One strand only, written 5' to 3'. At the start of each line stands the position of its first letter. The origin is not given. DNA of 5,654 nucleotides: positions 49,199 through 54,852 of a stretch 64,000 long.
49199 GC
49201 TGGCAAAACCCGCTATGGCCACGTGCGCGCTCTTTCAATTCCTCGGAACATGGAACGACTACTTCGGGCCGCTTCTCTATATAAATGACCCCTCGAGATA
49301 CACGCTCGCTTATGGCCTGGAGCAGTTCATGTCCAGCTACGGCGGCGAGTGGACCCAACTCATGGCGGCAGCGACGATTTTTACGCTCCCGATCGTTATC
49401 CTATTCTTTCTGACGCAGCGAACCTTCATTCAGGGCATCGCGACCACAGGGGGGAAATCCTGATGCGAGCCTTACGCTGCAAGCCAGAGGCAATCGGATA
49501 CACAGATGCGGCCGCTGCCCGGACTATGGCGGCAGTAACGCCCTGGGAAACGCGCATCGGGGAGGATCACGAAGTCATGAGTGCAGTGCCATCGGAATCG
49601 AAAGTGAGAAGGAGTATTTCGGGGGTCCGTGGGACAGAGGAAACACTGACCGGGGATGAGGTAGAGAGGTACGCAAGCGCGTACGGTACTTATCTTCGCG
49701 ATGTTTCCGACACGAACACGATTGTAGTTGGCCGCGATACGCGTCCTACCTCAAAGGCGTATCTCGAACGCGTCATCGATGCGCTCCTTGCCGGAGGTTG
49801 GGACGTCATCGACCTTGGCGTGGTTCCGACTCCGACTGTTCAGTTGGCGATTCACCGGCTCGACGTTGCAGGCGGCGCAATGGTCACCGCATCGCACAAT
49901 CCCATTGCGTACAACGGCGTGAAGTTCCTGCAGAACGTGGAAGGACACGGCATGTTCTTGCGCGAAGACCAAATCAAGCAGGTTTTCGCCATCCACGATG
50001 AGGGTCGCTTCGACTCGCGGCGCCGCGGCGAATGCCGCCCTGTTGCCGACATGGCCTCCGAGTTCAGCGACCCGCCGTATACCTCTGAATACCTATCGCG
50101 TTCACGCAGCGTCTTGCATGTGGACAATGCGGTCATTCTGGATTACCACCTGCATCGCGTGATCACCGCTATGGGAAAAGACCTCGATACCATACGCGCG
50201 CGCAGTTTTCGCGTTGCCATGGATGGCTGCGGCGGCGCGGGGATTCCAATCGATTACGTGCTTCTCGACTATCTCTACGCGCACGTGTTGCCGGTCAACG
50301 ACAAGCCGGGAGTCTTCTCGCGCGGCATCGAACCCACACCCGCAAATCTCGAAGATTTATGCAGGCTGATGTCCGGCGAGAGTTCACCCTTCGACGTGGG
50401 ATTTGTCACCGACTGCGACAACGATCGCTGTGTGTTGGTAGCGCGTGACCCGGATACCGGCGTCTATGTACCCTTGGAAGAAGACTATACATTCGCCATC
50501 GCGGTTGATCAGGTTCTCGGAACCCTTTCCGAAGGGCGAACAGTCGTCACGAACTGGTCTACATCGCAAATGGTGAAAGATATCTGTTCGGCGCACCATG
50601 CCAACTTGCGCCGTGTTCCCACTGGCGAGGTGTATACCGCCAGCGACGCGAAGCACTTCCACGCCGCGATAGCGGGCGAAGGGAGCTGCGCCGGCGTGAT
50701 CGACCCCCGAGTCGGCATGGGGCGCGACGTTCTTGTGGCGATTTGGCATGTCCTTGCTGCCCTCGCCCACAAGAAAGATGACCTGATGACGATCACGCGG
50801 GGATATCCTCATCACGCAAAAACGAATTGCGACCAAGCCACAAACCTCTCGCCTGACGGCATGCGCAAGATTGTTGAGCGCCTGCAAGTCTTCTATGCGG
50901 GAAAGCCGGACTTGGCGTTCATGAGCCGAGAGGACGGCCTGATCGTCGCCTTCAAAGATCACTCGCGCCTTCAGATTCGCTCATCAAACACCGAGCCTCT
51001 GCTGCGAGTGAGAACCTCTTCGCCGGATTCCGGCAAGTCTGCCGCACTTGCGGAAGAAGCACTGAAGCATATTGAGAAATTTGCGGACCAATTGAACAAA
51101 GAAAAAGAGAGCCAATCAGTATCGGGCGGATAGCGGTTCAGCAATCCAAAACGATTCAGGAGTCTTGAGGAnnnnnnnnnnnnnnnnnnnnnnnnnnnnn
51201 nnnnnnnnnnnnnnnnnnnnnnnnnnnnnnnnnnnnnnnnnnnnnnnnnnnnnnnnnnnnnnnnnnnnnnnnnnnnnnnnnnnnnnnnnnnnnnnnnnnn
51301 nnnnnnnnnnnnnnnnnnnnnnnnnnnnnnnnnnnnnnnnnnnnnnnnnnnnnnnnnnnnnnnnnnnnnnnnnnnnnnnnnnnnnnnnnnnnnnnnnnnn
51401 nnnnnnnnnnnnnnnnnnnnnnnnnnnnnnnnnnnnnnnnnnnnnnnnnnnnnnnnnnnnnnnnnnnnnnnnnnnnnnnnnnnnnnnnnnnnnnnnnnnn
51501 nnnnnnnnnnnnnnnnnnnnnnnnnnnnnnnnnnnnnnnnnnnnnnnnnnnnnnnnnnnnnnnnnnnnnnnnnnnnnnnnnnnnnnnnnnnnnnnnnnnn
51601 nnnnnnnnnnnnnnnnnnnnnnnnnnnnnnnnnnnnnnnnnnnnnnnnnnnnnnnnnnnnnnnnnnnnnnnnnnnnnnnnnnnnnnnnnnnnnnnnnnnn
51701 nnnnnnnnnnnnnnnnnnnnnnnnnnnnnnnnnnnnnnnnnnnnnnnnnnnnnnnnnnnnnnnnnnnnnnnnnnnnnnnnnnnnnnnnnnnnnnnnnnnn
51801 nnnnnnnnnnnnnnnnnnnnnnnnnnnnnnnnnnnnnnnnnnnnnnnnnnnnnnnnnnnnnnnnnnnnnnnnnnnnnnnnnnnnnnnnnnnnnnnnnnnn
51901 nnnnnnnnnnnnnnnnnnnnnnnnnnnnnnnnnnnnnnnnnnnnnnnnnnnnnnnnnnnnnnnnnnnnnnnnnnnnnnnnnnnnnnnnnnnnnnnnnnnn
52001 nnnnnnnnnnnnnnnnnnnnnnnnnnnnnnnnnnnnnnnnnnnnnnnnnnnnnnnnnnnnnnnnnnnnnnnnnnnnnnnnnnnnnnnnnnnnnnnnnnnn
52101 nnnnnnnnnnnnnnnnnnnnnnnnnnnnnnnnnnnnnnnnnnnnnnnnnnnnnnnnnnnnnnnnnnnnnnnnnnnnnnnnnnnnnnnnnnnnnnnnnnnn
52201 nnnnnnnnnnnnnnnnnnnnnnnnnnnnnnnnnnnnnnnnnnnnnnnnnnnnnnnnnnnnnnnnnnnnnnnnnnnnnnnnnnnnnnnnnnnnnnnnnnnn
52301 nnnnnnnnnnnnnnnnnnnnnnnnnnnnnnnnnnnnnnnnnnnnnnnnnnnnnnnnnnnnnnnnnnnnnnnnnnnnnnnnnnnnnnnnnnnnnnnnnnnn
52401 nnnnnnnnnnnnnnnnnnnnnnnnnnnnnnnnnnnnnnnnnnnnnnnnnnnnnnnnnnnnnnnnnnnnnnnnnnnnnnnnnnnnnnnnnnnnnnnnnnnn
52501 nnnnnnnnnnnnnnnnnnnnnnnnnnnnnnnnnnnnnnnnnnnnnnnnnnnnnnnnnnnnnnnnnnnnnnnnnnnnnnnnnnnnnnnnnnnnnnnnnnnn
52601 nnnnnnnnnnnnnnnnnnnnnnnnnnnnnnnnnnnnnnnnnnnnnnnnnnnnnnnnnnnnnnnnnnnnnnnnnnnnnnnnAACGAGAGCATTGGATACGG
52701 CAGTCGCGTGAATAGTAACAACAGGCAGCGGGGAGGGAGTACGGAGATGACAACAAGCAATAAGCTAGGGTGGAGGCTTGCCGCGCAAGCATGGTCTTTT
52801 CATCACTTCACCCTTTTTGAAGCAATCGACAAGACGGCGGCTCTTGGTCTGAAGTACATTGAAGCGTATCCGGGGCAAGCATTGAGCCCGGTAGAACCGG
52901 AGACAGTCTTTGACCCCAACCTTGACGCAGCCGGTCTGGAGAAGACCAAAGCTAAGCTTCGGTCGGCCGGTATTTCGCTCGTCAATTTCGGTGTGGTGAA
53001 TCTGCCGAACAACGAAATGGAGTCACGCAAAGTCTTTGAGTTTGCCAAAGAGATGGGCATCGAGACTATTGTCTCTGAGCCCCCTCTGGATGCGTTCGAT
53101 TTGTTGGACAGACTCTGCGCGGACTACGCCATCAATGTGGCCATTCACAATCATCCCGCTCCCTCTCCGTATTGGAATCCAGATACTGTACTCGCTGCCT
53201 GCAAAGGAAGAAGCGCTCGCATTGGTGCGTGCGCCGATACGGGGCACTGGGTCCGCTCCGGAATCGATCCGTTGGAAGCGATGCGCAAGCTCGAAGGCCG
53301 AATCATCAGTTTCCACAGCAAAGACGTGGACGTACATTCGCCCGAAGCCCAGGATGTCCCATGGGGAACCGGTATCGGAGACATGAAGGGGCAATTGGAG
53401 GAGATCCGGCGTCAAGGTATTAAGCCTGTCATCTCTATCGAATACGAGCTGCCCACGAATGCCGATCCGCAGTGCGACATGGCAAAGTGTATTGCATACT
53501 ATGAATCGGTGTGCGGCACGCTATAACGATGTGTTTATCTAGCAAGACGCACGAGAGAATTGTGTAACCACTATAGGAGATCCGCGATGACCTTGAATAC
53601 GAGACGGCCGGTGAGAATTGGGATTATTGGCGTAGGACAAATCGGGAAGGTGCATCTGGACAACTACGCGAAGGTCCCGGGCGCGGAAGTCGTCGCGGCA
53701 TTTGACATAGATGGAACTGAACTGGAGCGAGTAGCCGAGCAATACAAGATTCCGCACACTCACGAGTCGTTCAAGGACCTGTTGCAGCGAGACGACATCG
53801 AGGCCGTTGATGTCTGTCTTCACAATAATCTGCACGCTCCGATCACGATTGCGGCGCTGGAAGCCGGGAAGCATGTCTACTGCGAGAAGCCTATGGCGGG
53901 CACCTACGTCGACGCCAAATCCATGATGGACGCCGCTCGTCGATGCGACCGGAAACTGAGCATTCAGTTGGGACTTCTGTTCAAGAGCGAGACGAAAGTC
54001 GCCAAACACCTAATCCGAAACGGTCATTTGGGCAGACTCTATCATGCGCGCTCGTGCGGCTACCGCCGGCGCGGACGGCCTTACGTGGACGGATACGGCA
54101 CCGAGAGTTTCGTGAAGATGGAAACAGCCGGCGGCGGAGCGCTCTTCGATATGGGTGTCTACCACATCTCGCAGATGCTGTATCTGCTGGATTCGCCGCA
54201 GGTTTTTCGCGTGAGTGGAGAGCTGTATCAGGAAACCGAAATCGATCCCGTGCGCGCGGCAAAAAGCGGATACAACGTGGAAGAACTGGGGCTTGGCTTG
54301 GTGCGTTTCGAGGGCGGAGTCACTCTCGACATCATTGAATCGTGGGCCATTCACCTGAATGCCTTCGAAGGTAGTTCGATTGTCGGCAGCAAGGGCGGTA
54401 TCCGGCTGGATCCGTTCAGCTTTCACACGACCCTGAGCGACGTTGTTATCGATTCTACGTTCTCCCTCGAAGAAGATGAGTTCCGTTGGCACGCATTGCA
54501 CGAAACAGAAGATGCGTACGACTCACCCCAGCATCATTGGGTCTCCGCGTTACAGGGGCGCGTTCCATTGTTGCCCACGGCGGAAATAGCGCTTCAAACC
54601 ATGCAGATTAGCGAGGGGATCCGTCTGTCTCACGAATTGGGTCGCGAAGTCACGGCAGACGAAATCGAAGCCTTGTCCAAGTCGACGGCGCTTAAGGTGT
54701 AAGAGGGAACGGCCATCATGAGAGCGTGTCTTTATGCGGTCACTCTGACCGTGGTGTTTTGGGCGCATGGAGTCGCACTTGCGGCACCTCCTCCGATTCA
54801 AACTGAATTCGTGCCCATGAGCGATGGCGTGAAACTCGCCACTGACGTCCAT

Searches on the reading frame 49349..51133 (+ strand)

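Call 55: search_protein_families(library=pfam, proteins=[window:49349-51133:+], max_evalue=0.00001)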
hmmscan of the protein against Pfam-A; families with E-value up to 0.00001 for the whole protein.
window:49349-51133:+ (594 aa): 4 families
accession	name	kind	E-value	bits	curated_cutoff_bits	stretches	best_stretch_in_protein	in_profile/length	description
PF02878.22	PGM_PMM_I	-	1.4e-30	106.2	22.5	1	91-218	7-133/138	Phosphoglucomutase/phosphomannomutase, alpha/beta/alpha domain I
PF02880.22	PGM_PMM_III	-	1.2e-13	51.6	20.7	1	378-483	2-108/115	Phosphoglucomutase/phosphomannomutase, alpha/beta/alpha domain III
PF02879.22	PGM_PMM_II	-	2e-07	31.9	29.3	1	279-364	13-99/103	Phosphoglucomutase/phosphomannomutase, alpha/beta/alpha domain II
PF00408.26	PGM_PMM_IV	-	6.7e-07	29.7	23.1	1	510-571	13-65/68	Phosphoglucomutase/phosphomannomutase, C-terminal domain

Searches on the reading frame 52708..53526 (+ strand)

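Call 84: search_protein_families(library=pfam, proteins=[window:52708-53526:+], max_evalue=0.00001)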
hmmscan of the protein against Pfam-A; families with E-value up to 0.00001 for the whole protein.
window:52708-53526:+ (272 aa): 1 family
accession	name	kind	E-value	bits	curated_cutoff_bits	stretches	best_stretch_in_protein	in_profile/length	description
PF01261.30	AP_endonuc_2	-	9.3e-18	65.3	31.1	1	41-250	2-233/249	Xylose isomerase-like TIM barrel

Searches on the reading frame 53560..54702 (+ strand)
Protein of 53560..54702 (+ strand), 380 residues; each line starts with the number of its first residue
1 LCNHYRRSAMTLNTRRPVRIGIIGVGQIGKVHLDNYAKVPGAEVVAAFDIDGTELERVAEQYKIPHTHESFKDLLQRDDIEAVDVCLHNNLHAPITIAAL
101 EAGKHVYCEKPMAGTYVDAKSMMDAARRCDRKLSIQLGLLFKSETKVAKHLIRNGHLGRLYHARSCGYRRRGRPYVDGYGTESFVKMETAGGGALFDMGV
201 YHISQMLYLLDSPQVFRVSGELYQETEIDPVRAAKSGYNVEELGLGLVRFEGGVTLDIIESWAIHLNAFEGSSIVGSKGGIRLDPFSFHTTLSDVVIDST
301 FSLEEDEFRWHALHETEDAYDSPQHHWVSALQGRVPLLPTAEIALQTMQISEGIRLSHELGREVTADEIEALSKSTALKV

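Call 84: search_protein_families(library=pfam, proteins=[window:53560-54702:+], max_evalue=0.00001)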
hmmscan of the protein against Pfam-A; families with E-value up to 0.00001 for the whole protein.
window:53560-54702:+ (380 aa): 3 families
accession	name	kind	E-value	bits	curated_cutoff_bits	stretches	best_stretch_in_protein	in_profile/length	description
PF01408.29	GFO_IDH_MocA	-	1.7e-28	100.2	24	1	18-135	1-118/120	Oxidoreductase family, NAD-binding Rossmann fold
PF22725.1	GFO_IDH_MocA_C3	-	1.1e-16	61.4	27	1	148-282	4-124/124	GFO/IDH/MocA C-terminal domain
PF02894.22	GFO_IDH_MocA_C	-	3.1e-11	43.9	22.9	1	149-364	1-216/218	Oxidoreductase family, C-terminal alpha/beta domain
